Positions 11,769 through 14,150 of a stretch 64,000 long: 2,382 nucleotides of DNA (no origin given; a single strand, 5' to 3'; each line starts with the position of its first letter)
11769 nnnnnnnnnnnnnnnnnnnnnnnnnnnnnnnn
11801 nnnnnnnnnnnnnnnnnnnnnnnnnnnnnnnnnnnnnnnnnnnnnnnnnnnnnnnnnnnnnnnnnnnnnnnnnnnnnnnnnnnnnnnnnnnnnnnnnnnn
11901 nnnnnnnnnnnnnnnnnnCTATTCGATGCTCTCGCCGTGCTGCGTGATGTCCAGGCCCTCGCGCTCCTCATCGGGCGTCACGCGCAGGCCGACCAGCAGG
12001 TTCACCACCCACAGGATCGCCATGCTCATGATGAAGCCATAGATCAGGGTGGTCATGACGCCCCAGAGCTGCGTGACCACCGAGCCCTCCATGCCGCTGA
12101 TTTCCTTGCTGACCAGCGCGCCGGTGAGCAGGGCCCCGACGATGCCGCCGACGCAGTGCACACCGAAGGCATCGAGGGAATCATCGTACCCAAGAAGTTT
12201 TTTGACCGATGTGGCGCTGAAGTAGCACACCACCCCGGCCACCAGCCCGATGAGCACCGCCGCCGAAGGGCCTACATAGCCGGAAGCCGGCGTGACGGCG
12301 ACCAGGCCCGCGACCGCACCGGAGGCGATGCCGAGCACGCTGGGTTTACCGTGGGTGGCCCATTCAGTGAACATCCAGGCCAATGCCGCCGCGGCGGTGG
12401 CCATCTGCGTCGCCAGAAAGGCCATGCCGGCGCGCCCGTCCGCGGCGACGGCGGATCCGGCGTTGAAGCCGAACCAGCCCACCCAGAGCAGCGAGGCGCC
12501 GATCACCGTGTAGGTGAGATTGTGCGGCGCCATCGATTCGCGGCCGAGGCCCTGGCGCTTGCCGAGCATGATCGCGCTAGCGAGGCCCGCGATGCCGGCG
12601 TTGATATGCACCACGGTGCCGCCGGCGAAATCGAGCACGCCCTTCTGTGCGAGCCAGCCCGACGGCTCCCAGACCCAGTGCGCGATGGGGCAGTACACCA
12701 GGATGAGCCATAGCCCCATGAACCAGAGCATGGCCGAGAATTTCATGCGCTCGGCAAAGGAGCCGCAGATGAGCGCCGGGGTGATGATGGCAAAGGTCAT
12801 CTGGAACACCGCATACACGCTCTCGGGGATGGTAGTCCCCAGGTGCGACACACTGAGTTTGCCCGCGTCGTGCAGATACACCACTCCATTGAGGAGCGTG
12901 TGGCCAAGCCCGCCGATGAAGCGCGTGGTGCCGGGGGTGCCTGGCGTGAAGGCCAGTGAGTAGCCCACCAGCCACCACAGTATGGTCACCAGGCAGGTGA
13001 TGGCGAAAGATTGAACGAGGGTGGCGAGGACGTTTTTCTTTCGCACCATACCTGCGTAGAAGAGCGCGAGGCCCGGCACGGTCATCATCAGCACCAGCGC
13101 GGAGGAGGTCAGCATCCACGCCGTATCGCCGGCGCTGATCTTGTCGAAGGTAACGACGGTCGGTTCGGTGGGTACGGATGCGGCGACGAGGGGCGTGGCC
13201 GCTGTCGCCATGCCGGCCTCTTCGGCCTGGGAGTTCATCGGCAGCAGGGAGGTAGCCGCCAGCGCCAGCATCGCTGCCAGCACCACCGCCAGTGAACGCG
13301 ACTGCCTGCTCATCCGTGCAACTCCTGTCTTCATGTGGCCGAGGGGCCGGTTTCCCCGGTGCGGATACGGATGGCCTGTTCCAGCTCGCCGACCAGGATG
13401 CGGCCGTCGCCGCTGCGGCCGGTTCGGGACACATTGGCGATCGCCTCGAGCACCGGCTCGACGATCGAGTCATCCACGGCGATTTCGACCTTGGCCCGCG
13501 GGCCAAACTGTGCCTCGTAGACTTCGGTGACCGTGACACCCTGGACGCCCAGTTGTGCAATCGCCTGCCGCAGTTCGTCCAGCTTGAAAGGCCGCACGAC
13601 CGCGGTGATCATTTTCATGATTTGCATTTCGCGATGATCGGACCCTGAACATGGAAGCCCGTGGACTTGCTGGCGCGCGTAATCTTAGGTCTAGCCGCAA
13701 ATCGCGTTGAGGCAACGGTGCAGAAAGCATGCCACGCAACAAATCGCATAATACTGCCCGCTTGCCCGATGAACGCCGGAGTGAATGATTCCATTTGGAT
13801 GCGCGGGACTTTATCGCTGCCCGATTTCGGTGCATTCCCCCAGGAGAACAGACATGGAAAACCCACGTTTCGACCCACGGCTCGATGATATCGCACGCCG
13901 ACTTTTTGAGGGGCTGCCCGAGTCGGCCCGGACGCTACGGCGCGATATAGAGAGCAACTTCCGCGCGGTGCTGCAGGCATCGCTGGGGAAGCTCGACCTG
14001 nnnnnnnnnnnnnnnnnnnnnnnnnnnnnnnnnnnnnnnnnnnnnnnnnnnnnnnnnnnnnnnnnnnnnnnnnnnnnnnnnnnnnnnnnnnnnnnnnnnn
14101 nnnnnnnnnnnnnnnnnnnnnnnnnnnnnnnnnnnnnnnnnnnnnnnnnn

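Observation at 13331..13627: amtB-coupled PII protein with the whole T-loop deleted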

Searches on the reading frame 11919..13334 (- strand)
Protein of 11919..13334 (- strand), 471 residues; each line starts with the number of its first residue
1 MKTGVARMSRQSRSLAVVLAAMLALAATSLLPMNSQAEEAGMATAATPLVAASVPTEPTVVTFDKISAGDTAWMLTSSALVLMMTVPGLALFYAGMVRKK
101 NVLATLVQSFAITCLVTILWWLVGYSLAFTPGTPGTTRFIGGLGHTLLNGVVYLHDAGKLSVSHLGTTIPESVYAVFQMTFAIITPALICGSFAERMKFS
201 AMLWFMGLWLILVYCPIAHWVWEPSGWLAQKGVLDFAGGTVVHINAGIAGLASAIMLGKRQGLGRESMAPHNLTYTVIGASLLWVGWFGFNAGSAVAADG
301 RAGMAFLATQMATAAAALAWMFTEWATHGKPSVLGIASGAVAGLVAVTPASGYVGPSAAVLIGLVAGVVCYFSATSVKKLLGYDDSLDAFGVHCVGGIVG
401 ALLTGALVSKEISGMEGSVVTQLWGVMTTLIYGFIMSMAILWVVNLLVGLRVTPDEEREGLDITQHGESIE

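Call 3: search_protein_families(library=pfam, proteins=[window:11919-13334:-], max_evalue=0.01)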
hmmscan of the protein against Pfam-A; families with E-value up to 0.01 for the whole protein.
window:11919-13334:- (471 aa): 1 family
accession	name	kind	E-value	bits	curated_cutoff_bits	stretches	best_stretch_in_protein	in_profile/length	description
PF00909.26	Ammonium_transp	-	2.1e-119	399.3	23.2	1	72-469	1-397/399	Ammonium Transporter Family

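Call 4: search_protein_families(library=ncbifam, proteins=[window:11919-13334:-], max_evalue=0.01)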
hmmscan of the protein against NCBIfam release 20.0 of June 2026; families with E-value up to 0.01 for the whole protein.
window:11919-13334:- (471 aa): 3 families
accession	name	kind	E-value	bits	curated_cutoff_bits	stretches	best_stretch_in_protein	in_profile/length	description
TIGR00836.1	amt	subfamily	7.3e-134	446.7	343.3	1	70-469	1-404/406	ammonium transporter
NF007947.0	PRK10666.1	equivalog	1.6e-122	409.5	657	1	61-469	22-424/428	ammonium transporter AmtB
TIGR03644.1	marine_trans_1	hypoth_equivalog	6.1e-62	209.7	514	1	70-467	4-397/404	probable ammonium transporter, marine subtype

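Call 35: search_solved_structures(query=window:11919-13313:-, show_alignments=1, max_evalue=1e-60)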
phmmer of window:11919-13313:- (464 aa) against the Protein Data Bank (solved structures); distinct sequences matched with E-value up to 1e-60: 25.
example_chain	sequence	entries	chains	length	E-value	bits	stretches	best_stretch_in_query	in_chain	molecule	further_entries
4nh2_A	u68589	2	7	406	4.9e-101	342.3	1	62-462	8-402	Ammonia channel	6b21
2nuu_A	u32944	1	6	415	4.9e-101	342.3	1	62-462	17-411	Ammonia channel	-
9cs5_A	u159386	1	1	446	5.3e-101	342.2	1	60-462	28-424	Ammonium transporter AmtB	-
2ns1_A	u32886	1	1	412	6.1e-101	342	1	62-462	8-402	Ammonia channel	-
1xqe_A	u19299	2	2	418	6.4e-101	341.9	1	62-462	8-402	Probable ammonium transporter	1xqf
2nmr_A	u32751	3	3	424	6.8e-101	341.8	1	62-462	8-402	Ammonia channel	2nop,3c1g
2now_A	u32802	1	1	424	8e-100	338.3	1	62-462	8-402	Ammonia channel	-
3c1h_A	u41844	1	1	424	1e-99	338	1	62-462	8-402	Ammonia channel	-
3c1i_A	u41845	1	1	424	1e-99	338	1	62-462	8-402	Ammonia channel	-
2npg_A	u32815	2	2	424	1.4e-99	337.5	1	62-462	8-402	Ammonia channel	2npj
2npd_A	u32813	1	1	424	1.4e-99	337.5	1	62-462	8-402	Ammonia channel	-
2npe_A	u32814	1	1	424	2.3e-99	336.8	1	62-462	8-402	Ammonia channel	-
2npc_A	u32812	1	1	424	2.3e-99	336.8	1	62-462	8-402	Ammonia channel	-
3c1j_A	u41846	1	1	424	1.5e-98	334.1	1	62-462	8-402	Ammonia channel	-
2npk_A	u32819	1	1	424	7.5e-98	331.8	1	62-462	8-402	Ammonia channel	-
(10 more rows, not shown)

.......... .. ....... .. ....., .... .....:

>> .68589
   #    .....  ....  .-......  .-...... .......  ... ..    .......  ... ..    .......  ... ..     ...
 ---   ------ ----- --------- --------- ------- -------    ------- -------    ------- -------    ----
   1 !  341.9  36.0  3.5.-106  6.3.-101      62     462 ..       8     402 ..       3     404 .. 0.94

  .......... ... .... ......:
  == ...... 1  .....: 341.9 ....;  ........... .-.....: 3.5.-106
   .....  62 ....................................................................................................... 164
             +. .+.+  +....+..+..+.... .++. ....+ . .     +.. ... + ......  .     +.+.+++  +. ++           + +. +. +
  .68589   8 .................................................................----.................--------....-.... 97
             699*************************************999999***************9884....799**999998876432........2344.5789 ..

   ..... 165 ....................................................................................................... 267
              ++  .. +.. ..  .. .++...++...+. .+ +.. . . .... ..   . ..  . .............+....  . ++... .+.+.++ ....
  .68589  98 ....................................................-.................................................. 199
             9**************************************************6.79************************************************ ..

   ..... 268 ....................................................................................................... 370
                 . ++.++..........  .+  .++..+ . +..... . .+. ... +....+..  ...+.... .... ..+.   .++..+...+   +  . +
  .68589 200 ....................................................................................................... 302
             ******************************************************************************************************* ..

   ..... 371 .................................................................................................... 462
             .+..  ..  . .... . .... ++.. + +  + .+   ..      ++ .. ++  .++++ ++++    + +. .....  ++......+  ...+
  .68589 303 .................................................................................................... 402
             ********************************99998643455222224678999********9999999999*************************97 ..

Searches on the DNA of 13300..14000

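Call 33: search_rna_families(source=window, start=13300, end=14000, threshold=evalue, max_evalue=1)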
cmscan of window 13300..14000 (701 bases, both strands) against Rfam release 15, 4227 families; matches with E-value up to 1: 0.
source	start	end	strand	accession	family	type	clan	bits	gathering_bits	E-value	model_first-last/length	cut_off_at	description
